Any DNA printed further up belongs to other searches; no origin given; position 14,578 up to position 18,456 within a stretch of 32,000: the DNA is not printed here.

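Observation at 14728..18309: Single 1,193-codon ORF fusing a tyrosine-decarboxylase-like PLP enzyme to an S10 serine carboxypeptidase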

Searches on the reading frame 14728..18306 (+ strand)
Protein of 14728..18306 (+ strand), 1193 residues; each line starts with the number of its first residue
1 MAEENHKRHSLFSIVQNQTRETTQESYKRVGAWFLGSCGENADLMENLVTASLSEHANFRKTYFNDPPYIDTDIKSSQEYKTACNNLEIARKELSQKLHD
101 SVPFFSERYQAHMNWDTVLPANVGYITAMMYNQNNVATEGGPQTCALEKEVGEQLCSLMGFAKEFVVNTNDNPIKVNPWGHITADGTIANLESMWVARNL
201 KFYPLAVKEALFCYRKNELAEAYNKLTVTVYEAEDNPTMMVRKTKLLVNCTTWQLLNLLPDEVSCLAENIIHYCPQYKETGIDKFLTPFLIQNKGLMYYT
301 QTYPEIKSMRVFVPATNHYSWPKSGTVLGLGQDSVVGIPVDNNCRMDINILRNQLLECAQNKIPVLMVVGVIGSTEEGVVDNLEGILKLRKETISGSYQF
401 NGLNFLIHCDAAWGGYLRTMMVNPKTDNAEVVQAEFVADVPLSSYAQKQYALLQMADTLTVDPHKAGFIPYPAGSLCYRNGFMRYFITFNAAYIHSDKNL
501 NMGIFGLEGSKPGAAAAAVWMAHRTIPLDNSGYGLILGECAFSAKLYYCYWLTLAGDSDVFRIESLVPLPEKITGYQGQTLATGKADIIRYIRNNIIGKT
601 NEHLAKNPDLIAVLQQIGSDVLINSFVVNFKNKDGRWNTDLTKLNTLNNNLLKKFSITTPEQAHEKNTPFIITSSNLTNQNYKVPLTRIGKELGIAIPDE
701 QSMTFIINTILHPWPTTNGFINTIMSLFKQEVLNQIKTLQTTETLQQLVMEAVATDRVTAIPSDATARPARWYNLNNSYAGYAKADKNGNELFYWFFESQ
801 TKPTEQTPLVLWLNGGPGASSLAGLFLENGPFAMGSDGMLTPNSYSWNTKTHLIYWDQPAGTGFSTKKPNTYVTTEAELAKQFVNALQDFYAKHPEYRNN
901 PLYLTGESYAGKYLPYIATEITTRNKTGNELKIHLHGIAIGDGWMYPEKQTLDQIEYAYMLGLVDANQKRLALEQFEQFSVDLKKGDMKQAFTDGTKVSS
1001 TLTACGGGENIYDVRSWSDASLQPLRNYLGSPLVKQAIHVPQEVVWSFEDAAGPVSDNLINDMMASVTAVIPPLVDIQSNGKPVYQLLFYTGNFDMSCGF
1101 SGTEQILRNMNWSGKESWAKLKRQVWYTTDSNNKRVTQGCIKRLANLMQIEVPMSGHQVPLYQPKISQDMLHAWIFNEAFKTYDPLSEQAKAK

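Call 3: search_protein_families(library=pfam, proteins=[window:14728-18306:+], max_evalue=0.01)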
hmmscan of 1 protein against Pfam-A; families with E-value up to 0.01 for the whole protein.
window:14728-18306:+ (1193 aa): 2 families
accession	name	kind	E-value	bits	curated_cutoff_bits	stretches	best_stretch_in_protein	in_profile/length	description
PF00450.28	Peptidase_S10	-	3.2e-94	317.1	21.9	1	777-1176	10-419/420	Serine carboxypeptidase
PF00282.25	Pyridoxal_deC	-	2.9e-13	49.8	27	1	312-525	149-329/375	Pyridoxal-dependent decarboxylase conserved domain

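Call 4: search_protein_families(library=ncbifam, proteins=[window:14728-18306:+], max_evalue=0.01)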
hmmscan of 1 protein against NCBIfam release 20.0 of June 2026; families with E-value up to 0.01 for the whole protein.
window:14728-18306:+ (1193 aa): 5 families
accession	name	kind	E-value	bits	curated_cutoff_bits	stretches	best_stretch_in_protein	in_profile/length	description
TIGR03811.1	tyr_de_CO2_Ent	equivalog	2e-96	323.8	905.3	2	311-550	225-471/608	tyrosine decarboxylase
TIGR03799.1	NOD_PanD_pyr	equivalog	1.1e-32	113.2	606.1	2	291-537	193-402/522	pyridoxal-dependent aspartate 1-decarboxylase PanP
TIGR03812.1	tyr_de_CO2_Arch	equivalog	3.4e-21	75.5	299.4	1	307-525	106-282/375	tyrosine decarboxylase MfnA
NF052646.1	DABADecarRhbB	equivalog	5.5e-12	45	900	1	311-417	189-285/491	L-2,4-diaminobutyrate decarboxylase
NF002748.0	PRK02769.1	equivalog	1.9e-10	40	305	1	314-425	116-216/382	histidine decarboxylase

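Call 8: find_homologous_proteins(query=window:14728-18306:+, max_evalue=1e-10)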
Query window:14728-18306:+ (1193 aa): 2197 proteins with E <= 1e-10 among 8000 candidates; the best 120 are listed.
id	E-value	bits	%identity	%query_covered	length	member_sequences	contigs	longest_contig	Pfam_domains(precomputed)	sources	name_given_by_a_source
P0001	0.0e+0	2734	98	100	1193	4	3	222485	PF00450.29,PF00282.26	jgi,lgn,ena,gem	-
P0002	0.0e+0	1684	62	99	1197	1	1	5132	PF00450.29,PF00282.26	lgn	-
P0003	0.0e+0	1652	61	100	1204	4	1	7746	PF00450.29,PF00282.26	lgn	-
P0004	0.0e+0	1639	61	99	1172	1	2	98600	PF00450.29,PF00282.26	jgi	jgi:vitellogenic carboxypeptidase-like protein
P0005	0.0e+0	1634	60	100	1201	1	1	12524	PF00450.29,PF00282.26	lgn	-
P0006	0.0e+0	1612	60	99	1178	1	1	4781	PF00450.29,PF00282.26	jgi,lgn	jgi:vitellogenic carboxypeptidase-like protein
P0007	0.0e+0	1596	61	96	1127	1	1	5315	PF00450.29,PF00282.26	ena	-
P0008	0.0e+0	1542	57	99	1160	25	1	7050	PF00450.29,PF00282.26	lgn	-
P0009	0.0e+0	1530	57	99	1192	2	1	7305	PF00450.29,PF00282.26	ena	-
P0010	0.0e+0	1514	57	99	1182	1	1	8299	PF00450.29,PF00282.26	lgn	-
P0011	0.0e+0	1504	56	98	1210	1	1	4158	PF00450.29,PF00282.26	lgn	-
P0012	0.0e+0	1446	55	99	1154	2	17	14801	PF00450.29,PF00282.26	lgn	-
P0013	0.0e+0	1435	54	99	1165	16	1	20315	PF00450.29,PF00282.26,PF21391.4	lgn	-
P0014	0.0e+0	1257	51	98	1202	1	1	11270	PF00450.29,PF00282.26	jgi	jgi:vitellogenic carboxypeptidase-like protein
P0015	0.0e+0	1217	49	99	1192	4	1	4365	PF00450.29,PF00282.26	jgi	jgi:vitellogenic carboxypeptidase-like protein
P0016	0.0e+0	1163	48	99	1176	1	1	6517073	PF00450.29,PF00282.26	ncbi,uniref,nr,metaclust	ncbi:peptidase S10 serine carboxypeptidase [Desulfatibacillum aliphaticivorans]|uniref:Peptidase S10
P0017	0.0e+0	1156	47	99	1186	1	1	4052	PF00450.29,PF00282.26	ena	-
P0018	0.0e+0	1137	46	97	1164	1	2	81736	PF00450.29,PF00282.26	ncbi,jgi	jgi:carboxypeptidase C (cathepsin A)/glutamate/tyrosine decarboxylase-like PLP-dependent enzyme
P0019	1.2e-254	866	54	61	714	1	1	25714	PF00282.26,PF21391.4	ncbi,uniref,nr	ncbi:pyridoxal phosphate-dependent decarboxylase family protein [Anaerosacchariphilus polymeriproduc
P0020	2.1e-254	865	50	69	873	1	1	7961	PF00450.29,PF00282.26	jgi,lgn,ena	-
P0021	5.3e-253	861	54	62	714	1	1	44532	PF00282.26,PF21391.4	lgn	-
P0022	5.4e-237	808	53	62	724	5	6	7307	PF00282.26,PF21391.4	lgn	-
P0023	6.1e-235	801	51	60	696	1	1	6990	PF00282.26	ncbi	-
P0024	6.1e-234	797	51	61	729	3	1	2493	PF00282.26,PF21391.4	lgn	-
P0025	5.6e-232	791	45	72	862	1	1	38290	PF00450.29,PF00282.26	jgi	jgi:glutamate/tyrosine decarboxylase-like PLP-dependent enzyme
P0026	2.3e-230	786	49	61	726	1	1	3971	PF00282.26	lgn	-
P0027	1.9e-226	773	50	60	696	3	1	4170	PF00282.26,PF21391.4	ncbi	-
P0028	3.2e-220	752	49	60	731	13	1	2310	PF00282.26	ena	-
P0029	4.3e-220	752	49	60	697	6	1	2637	PF00282.26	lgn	-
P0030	5.8e-220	751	50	60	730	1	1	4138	PF00282.26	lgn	-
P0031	1.7e-219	750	47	63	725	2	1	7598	PF00282.26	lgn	-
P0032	1.0e-216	740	48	60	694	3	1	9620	PF00282.26,PF21391.4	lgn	-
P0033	2.5e-212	726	47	60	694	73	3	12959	PF00282.26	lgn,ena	-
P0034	2.3e-211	723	46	62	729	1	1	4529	PF00282.26,PF21391.4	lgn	-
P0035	4.2e-211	722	46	60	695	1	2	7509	PF00282.26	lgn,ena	-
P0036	2.6e-209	716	47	61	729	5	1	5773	PF00282.26,PF21391.4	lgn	-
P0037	3.1e-209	716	48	60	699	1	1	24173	PF00282.26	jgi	jgi:vitellogenic carboxypeptidase-like protein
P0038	1.6e-208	713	48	61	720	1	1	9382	PF00282.26,PF21391.4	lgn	-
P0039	1.1e-207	710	45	62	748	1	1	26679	PF00282.26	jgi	-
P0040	7.0e-207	708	46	61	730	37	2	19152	PF00282.26,PF21391.4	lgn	-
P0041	9.4e-206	704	46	61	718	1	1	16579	PF00282.26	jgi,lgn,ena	-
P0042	3.1e-205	702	47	61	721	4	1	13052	PF00282.26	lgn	-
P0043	9.9e-205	701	46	62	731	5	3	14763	PF00282.26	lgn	-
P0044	9.9e-205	701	47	61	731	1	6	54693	PF00282.26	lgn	-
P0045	1.4e-203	697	46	62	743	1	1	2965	PF00282.26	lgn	-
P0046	2.6e-194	666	44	61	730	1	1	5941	PF00282.26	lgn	-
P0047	2.2e-189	650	45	62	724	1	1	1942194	PF00282.26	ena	-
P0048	4.9e-189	649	45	60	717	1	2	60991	PF00282.26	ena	-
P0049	1.1e-186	641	45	60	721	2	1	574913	PF00282.26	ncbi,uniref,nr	ncbi:glutamic acid decarboxylase [Oopsacas minuta]|uniref:Glutamic acid decarboxylase n=1 Tax=Oopsac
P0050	1.6e-186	640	44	60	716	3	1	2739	PF00282.26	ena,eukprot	eukprot:TRINITY_DN4522_c0_g1_i1.p1 TRINITY_DN4522_c0_g1~~TRINITY_DN4522_c0_g1_i1.p1 ORF type:complet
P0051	4.5e-185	636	44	60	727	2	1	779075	PF00282.26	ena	-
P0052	1.0e-182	628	43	60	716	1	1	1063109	PF00282.26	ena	-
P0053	2.0e-179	617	44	60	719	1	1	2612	PF00282.26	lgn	-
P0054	3.9e-160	553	40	60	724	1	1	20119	PF00282.26,PF21391.4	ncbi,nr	ncbi:MAG: hypothetical protein JJU13_12385 [Balneolaceae bacterium]|nr:hypothetical protein [Balneol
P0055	7.9e-159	549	40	59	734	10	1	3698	PF00282.26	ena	-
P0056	4.8e-158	546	41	60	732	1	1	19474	PF00282.26,PF21391.4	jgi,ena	-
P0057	2.0e-157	544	40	59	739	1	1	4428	PF00282.26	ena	-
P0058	4.9e-157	543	39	60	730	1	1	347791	PF00282.26,PF21391.4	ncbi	-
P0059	4.0e-156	540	40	60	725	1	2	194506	PF00282.26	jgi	jgi:glutamate/tyrosine decarboxylase-like PLP-dependent enzyme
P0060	1.9e-154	534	39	60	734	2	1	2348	PF00282.26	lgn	-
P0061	8.3e-154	532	40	59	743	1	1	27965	PF00282.26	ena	-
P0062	1.5e-153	531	40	59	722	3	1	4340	PF00282.26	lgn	-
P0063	2.9e-153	530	40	60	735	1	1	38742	PF00282.26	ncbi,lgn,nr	ncbi:MAG: pyridoxal-dependent decarboxylase [Candidatus Aminicenantes bacterium]|nr:pyridoxal-depend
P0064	3.6e-153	530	38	60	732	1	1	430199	PF00282.26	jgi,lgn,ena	-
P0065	5.2e-153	529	40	59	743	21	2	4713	PF00282.26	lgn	-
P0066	5.2e-153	529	39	61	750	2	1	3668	PF00282.26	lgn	-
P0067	7.5e-153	529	39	60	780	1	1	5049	PF00282.26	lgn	-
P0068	7.5e-153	529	39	60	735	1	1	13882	PF00282.26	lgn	-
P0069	1.8e-152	528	38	60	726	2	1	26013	PF00282.26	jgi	jgi:glutamate/tyrosine decarboxylase-like PLP-dependent enzyme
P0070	2.1e-152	527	39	62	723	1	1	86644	PF00282.26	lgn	-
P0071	3.0e-152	527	39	60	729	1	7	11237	PF00282.26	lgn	-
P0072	3.4e-152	527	40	59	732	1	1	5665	PF00282.26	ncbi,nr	ncbi:L-aspartate/L-glutamate decarboxylase [uncultured archaeon]|nr:L-aspartate/L-glutamate decarbox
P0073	8.6e-152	525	38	68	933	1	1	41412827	PF00282.26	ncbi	ncbi:hypothetical protein ACF0H5_016379 [Mactra antiquata]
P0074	1.3e-151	525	38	58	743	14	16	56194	PF00282.26,PF21391.4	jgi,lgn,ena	-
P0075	1.6e-151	525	39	60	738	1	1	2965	PF00282.26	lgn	-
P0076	1.8e-151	524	39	58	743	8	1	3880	PF00282.26,PF21391.4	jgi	jgi:glutamate/tyrosine decarboxylase-like PLP-dependent enzyme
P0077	2.2e-151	524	40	58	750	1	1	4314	PF00282.26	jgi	jgi:glutamate/tyrosine decarboxylase-like PLP-dependent enzyme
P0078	2.7e-151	524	39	60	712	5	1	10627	PF00282.26,PF21391.4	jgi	jgi:glutamate/tyrosine decarboxylase-like PLP-dependent enzyme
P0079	3.0e-151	524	37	61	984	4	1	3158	PF00282.26,PF21391.4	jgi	-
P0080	3.8e-151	523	39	60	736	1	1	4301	PF00282.26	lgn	-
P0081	4.5e-151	523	38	61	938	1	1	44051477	PF00282.26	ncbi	ncbi:hypothetical protein ACF0H5_012097 [Mactra antiquata]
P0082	4.6e-151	523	39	60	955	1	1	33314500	PF00282.26,PF21391.4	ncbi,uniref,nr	ncbi:L-tyrosine decarboxylase-like [Hydractinia symbiolongicarpus]|uniref:L-tyrosine decarboxylase-l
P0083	6.2e-151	523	39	59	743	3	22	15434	PF00282.26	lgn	-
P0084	9.3e-151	522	38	62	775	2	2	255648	PF00282.26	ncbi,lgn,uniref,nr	ncbi:pyridoxal phosphate-dependent decarboxylase family protein [Dyella flagellata]|uniref:Decarboxy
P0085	1.2e-150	522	38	62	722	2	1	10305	PF00282.26,PF21391.4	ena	-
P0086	2.0e-150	521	39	59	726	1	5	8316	PF00282.26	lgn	-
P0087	3.0e-150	520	39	61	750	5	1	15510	PF00282.26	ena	-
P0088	5.4e-150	519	39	58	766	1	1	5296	PF00282.26,PF21391.4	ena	-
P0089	5.9e-150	519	39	59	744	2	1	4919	PF00282.26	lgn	-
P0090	6.0e-150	519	39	60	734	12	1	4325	PF00282.26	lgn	-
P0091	6.2e-150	519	39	60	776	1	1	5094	PF00282.26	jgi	jgi:glutamate/tyrosine decarboxylase-like PLP-dependent enzyme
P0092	6.4e-150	519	39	60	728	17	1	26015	PF00282.26,PF21391.4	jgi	jgi:glutamate/tyrosine decarboxylase-like PLP-dependent enzyme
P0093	9.0e-150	519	40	60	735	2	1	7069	PF00282.26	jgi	jgi:glutamate/tyrosine decarboxylase-like PLP-dependent enzyme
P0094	1.0e-149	518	39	59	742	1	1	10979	PF00282.26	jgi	jgi:glutamate/tyrosine decarboxylase-like PLP-dependent enzyme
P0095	1.8e-149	518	39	60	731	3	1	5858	PF00282.26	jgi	-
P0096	1.8e-149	518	39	60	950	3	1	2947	PF00282.26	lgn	-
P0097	2.3e-149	517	37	63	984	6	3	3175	PF00282.26,PF21391.4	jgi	-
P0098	2.7e-149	517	39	60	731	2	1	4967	PF00282.26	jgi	jgi:glutamate/tyrosine decarboxylase-like PLP-dependent enzyme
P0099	3.4e-149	517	39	59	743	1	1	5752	PF00282.26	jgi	-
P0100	4.3e-149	516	39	60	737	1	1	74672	PF00282.26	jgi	jgi:glutamate/tyrosine decarboxylase-like PLP-dependent enzyme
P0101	5.4e-149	516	39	59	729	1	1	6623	PF00282.26,PF21391.4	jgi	jgi:glutamate/tyrosine decarboxylase-like PLP-dependent enzyme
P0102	5.4e-149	516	40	60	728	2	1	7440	PF00282.26,PF21391.4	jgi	-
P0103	5.6e-149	516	40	59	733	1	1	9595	PF00282.26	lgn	-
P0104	9.8e-149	515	38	62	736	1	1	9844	PF00282.26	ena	-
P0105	1.1e-148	515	38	61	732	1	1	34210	PF00282.26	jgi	jgi:glutamate/tyrosine decarboxylase-like PLP-dependent enzyme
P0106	1.3e-148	515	37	62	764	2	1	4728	PF00282.26,PF21391.4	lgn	-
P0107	1.3e-148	515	36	62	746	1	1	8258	PF00282.26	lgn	-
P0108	1.4e-148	515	39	59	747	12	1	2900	PF00282.26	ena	-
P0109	1.5e-148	515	39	59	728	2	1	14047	PF00282.26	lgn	-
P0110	1.6e-148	515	38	63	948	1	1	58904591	PF00282.26,PF21391.4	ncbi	ncbi:hypothetical protein ACF0H5_003610 [Mactra antiquata]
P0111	1.7e-148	514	39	60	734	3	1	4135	PF00282.26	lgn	-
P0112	2.1e-148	514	36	60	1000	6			PF00282.26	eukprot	eukprot:gene16561-7984_t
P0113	2.4e-148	514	38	60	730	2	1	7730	PF00282.26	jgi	-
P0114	2.4e-148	514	38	60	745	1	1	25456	PF00282.26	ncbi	ncbi:MAG: pyridoxal phosphate-dependent decarboxylase family protein [Solirubrobacteraceae bacterium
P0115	2.5e-148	514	39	60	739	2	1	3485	PF00282.26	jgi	jgi:glutamate/tyrosine decarboxylase-like PLP-dependent enzyme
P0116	2.9e-148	514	40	59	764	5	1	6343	PF00282.26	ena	-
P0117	5.7e-148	513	39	59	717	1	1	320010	PF00282.26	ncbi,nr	ncbi:hypothetical protein AB833_27835 [Chromatiales bacterium (ex Bugula neritina AB1)]|nr:hypotheti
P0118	6.7e-148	512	40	58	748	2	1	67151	PF00282.26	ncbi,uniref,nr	ncbi:pyridoxal-dependent decarboxylase [Flammeovirga sp. OC4]|uniref:pyridoxal phosphate-dependent d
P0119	6.7e-148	512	40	59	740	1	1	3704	PF00282.26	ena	-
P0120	8.0e-148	512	39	58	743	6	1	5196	PF00282.26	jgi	-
